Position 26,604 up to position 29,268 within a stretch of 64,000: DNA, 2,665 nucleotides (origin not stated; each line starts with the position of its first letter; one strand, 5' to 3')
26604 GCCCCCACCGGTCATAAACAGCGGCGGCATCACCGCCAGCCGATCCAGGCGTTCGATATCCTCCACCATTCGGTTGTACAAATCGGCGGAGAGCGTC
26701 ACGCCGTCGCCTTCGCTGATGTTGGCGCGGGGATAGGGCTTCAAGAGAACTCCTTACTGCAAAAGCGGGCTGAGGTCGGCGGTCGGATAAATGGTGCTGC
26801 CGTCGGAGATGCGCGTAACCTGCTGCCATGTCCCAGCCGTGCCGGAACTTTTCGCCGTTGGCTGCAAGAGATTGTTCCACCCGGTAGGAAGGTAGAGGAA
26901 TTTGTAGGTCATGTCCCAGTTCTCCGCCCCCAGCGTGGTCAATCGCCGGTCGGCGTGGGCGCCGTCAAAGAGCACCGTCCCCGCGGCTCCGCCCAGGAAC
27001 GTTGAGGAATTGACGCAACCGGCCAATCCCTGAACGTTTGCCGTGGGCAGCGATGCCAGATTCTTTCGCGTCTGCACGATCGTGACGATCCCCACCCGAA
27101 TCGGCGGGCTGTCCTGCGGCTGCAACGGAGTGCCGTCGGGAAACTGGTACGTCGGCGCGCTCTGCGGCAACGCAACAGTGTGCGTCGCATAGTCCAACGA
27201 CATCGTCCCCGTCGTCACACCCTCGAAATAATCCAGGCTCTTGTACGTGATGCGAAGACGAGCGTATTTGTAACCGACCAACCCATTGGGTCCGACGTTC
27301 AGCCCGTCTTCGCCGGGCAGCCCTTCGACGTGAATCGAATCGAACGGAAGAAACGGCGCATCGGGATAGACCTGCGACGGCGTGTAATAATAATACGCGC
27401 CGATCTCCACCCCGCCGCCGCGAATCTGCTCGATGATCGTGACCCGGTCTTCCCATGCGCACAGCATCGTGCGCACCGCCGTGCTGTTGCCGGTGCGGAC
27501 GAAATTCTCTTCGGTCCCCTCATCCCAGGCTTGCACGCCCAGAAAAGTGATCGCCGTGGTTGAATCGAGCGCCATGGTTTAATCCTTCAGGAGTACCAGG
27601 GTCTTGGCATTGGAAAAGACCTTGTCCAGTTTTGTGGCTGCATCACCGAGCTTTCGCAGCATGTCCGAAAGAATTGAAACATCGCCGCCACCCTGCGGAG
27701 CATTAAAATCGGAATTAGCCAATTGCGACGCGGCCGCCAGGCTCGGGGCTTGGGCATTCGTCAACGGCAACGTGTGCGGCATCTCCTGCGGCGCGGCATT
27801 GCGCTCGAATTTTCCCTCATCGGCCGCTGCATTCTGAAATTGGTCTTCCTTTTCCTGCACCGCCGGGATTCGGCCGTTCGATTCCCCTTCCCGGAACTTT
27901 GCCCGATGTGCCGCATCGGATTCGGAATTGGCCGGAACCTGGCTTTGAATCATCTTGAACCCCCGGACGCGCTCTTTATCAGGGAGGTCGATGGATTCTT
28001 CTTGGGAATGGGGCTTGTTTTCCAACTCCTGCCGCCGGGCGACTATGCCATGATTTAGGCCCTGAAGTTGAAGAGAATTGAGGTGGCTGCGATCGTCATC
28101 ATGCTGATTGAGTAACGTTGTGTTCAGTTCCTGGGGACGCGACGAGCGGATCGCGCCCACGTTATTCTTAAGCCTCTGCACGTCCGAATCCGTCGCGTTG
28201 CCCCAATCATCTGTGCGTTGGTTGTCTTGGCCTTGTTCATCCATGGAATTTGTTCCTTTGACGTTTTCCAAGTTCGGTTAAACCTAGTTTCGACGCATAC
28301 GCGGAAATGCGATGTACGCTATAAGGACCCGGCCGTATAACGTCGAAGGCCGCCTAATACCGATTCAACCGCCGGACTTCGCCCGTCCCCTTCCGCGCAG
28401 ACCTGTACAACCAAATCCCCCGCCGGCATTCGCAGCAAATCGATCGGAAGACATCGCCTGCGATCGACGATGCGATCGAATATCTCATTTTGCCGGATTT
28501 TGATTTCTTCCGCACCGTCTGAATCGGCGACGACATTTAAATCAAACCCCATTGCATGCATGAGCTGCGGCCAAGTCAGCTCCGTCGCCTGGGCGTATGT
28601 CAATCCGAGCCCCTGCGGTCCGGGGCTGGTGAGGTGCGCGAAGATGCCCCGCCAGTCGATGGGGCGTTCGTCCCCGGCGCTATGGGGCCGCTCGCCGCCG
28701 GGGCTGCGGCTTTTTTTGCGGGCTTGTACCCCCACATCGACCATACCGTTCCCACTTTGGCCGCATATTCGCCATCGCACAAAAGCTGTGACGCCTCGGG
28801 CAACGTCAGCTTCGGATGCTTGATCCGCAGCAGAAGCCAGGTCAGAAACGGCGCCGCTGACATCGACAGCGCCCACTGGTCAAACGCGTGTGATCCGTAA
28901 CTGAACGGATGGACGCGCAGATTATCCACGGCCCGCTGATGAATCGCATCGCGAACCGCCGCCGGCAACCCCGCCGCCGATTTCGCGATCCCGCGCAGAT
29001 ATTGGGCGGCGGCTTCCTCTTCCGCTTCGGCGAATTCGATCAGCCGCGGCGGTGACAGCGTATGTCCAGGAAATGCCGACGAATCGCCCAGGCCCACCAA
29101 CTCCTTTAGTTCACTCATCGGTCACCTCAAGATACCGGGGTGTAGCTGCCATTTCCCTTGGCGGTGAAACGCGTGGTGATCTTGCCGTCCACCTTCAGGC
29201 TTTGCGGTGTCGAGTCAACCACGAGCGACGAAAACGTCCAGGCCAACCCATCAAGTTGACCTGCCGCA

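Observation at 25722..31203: Capsid-less siphovirus/GTA-like tail gene module between housekeeping operons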

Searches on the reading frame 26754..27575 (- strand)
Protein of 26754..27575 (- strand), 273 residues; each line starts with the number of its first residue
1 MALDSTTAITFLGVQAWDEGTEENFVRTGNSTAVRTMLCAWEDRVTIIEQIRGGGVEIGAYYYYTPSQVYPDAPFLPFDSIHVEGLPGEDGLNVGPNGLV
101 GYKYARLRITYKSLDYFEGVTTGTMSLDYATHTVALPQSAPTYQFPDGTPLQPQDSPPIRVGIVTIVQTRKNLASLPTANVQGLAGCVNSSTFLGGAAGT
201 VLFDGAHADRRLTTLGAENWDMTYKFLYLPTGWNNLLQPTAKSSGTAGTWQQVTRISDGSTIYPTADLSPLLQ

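Call 5: search_protein_families(library=pfam, proteins=[window:26754-27575:-], max_evalue=1)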
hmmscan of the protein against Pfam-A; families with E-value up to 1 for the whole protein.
window:26754-27575:- (273 aa): 0 families

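Call 6: search_protein_families(library=phrogs, proteins=[window:26754-27575:-], max_evalue=1)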
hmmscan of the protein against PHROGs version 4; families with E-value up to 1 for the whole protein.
window:26754-27575:- (273 aa): 0 families

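Call 11: search_protein_families(library=ncbifam, proteins=[window:26754-27575:-], max_evalue=1)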
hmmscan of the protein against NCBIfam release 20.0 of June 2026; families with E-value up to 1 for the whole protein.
window:26754-27575:- (273 aa): 0 families

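Call 33: find_homologous_proteins(query=window:26754-27575:-, max_evalue=0.001)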
Query window:26754-27575:- (273 aa): 47 proteins with E <= 0.001 among 935 candidates.
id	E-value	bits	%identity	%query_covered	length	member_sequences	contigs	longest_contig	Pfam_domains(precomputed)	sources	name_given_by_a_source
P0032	2.6e-164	563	89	100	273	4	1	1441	-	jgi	jgi:hypothetical protein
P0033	1.1e-160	551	89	100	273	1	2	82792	-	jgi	jgi:hypothetical protein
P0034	9.7e-160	548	88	100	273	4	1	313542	-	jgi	jgi:hypothetical protein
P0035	8.4e-159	545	86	100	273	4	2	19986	-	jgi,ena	jgi:hypothetical protein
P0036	8.6e-159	545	88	100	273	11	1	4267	-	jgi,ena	-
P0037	2.6e-157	540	86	100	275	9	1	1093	-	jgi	-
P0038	5.1e-157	539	86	100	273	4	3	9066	-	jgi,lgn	jgi:hypothetical protein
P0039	2.7e-156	537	85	100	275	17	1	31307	-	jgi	jgi:hypothetical protein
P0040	1.2e-154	532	84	100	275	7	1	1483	-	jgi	jgi:hypothetical protein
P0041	1.6e-153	528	84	100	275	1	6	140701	-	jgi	jgi:hypothetical protein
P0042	2.6e-153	527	84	100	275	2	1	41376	-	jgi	-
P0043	7.3e-153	526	85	100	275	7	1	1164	-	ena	-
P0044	8.7e-153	525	84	100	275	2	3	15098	-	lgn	-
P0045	2.0e-152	524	84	100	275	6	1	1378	-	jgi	jgi:hypothetical protein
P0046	2.6e-151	521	83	100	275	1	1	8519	-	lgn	-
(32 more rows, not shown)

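Call 38: search_solved_structures(query=A3, max_evalue=10)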
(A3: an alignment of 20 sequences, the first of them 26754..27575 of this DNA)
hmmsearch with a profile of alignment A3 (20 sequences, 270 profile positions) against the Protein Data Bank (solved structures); distinct sequences matched with E-value up to 10: 0.

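Call 45: predict_structure(alignment_id=A3)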
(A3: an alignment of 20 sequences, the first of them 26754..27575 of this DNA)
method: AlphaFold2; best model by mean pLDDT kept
length: 273 residues; sequences in the alignment: 20
mean_pLDDT: 61.7   pTM: 0.41
mean pLDDT of the five models: 61.7, 61.6, 59.1, 57.6, 56.4
residues with pLDDT >= 90: 11; 70-90: 104; 50-70: 54; < 50: 104
segments of 3 or more residues with pLDDT < 50: 61-63, 116-135, 159-228, 267-273
pLDDT, mean of each block of 10 residues (from residue 1): 63 86 75 88 87 61 61 74 86 75 88 52 39 54 83 62 46 44 38 36 27 34 45 68 62 83 55 42
secondary structure, 60 per line:
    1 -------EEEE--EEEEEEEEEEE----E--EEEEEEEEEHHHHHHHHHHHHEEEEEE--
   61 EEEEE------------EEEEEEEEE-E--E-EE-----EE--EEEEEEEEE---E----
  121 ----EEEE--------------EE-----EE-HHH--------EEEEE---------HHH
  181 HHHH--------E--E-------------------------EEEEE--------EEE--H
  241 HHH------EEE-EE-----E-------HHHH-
elements in order: E8-11 E14-24 E32-40 H41-52 E53-58 E61-65 E78-86 E104-112 E125-128 E164-168 H178-184 E222-226 E235-237 H240-243 E250-252 H269-272
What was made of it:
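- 26754..27575 (-): 273-aa conserved tail protein, a distal-tail candidate (unproven). The AF2 model is poor (pLDDT 61.7, call 45).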

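Call 48: fold_search(model_id=the predicted structure, library=pdb)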
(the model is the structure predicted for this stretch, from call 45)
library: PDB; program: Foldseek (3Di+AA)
matches with E <= 10: 442; with E <= 0.001: 0
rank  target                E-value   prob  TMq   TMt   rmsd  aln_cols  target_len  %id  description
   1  8v3t_L                6.7e-02  0.60  0.16  0.26   9.3       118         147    6  CryoEM Structure of Diffocin - precontracted - Collar (released 2024-08-28)
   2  8bcu_A                1.3e-01  0.21  0.16  0.23  11.7       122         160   10  Cryo-EM structure of the proximal end of bacteriophage T5 tail, after interaction with its receptor : p142 tail termin (released 2023-11-01)
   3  6pnq_B                2.1e-01  0.47  0.17  0.31   9.1       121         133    7  Crystal structure of the SS2A splice insert-containing neurexin-1 LNS2 domain in complex with neurexophilin-1 (released 2019-10-09)
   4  9ilv_A                2.1e-01  0.16  0.12  0.18  12.3       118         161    9  Structure of the bacteriophage T5 connector complex (released 2024-09-04)
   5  7snr_A                2.1e-01  0.12  0.11  0.15  15.5       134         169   12  2.00A Resolution Structure of NanoLuc Luciferase (released 2022-11-16)
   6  8bcp_A                2.2e-01  0.15  0.14  0.21  11.6       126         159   10  Cryo-EM structure of the proximal end of bacteriophage T5 tail : p142 tail terminator protein hexamer and pb6 tail tub (released 2023-11-01)
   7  7sns_C                2.2e-01  0.11  0.11  0.14  15.2       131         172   11  1.55A Resolution Structure of NanoLuc Luciferase (released 2022-11-16)
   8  7vsx                  2.4e-01  0.11  0.11  0.15  15.3       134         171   12  Crystal structure of QL-nanoKAZ (Reverse mutant of nanoKAZ with L18Q and V27L) (released 2022-08-24)
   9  8bcp_B                2.7e-01  0.28  0.16  0.23  12.0       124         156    9  Cryo-EM structure of the proximal end of bacteriophage T5 tail : p142 tail terminator protein hexamer and pb6 tail tub (released 2023-11-01)
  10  6zgk_A                2.9e-01  0.10  0.12  0.11  16.7       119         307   13  GLIC pentameric ligand-gated ion channel, pH 3 (released 2021-05-26)
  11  9lwa_A                3.2e-01  0.28  0.18  0.32   7.3       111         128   14  Bacteriophage Mycofy1 distal head-to-tail interface (C6 symmetry) (released 2025-04-16)
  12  5b0u_A                3.2e-01  0.14  0.12  0.18  15.7       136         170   12  Crystal structure of the mutated 19 kDa protein of Oplophorus luciferase (nanoKAZ) (released 2016-01-13)
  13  8bo9_C                3.2e-01  0.10  0.12  0.17  15.9       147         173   12  NanoLuc-D9R/H57A/K89R mutant complexed with azacoelenterazine bound in intra-barrel catalytic site (released 2023-09-27)
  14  5uvr                  3.4e-01  0.80  0.20  0.46   6.5       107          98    8  The core region of PilO from the type IV pilus system of Pseudomonas aeruginosa (released 2018-02-21)
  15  7mjb_A                3.4e-01  0.10  0.10  0.15  14.9       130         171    8  Crystal Structure of Nanoluc Luciferase Mutant R164Q (released 2021-05-05)
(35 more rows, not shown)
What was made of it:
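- On Siphovirus-type (non-contractile) phage tail module: The 273-aa model is poor (pLDDT 61.7) and its best PDB hit has E 0.067 (calls 45, 48).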

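Call 81: fold_search(model_id=the predicted structure, library=viral)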
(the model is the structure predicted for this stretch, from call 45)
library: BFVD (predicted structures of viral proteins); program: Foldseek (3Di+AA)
matches with E <= 10: 660; with E <= 0.001: 2
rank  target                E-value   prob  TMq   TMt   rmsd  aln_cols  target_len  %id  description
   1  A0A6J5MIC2            3.2e-04  1.00  0.47  0.37  13.3       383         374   12  Uncharacterized protein [uncultured Caudovirales phage]
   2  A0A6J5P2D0            5.7e-04  1.00  0.40  0.33  13.9       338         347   15  Uncharacterized protein [uncultured Caudovirales phage]
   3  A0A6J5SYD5            1.2e-03  0.99  0.33  0.30  13.3       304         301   20  Uncharacterized protein [uncultured Caudovirales phage]
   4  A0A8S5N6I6            2.9e-02  0.66  0.23  0.27  24.1       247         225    9  Uncharacterized protein [Myoviridae sp. ct8ME27]
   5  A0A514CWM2            2.9e-02  0.54  0.13  0.28  13.7       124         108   10  (no name in the UniProt tables at hand)
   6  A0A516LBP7            2.9e-02  0.54  0.19  0.21  20.2       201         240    9  (no name in the UniProt tables at hand)
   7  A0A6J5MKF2            3.8e-02  0.63  0.20  0.18  17.2       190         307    9  Uncharacterized protein [uncultured Caudovirales phage]
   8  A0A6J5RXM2            4.2e-02  0.35  0.18  0.20  16.6       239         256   17  Uncharacterized protein [uncultured Caudovirales phage]
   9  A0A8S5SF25            4.2e-02  0.21  0.16  0.20  31.1       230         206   11  Uncharacterized protein [Caudovirales sp. ctrNG92]
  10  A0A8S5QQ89            4.7e-02  0.16  0.18  0.18  24.7       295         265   10  Phage protein [Myoviridae sp. ctgXL3]
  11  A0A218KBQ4            5.0e-02  0.16  0.15  0.16  22.9       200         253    6  Uncharacterized protein [Bacillus phage PBC2]
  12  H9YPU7                5.3e-02  0.13  0.17  0.10  22.3       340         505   11  (no name in the UniProt tables at hand)
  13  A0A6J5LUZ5            5.6e-02  0.82  0.19  0.32   8.4       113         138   12  Uncharacterized protein [uncultured Caudovirales phage]
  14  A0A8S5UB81            5.9e-02  0.63  0.18  0.30  11.0       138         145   12  Uncharacterized protein [Caudovirales sp. ctcT39]
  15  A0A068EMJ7            6.3e-02  0.47  0.15  0.28  13.3       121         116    7  Uncharacterized protein [Bacillus phage CP-51]
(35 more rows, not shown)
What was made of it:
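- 26754..27575 (-): BFVD hits are to uncharacterised Caudovirales proteins at E 3e-4 to 1e-3 (call 81).
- Tried and rejected: The 273-aa AF2 model was too poor to decide on a Dit fold (calls 45, 48, 81).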

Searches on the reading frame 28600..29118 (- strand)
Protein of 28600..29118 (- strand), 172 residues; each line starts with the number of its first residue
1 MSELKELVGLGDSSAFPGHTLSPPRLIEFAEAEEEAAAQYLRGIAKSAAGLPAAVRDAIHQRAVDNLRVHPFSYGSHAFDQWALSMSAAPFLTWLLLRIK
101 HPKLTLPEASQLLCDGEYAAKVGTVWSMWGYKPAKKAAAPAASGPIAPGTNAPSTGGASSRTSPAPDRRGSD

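Call 5: search_protein_families(library=pfam, proteins=[window:28600-29118:-], max_evalue=1)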
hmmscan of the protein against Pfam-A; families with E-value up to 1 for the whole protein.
window:28600-29118:- (172 aa): 0 families

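Call 6: search_protein_families(library=phrogs, proteins=[window:28600-29118:-], max_evalue=1)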
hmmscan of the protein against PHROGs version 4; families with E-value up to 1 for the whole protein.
window:28600-29118:- (172 aa): 0 families
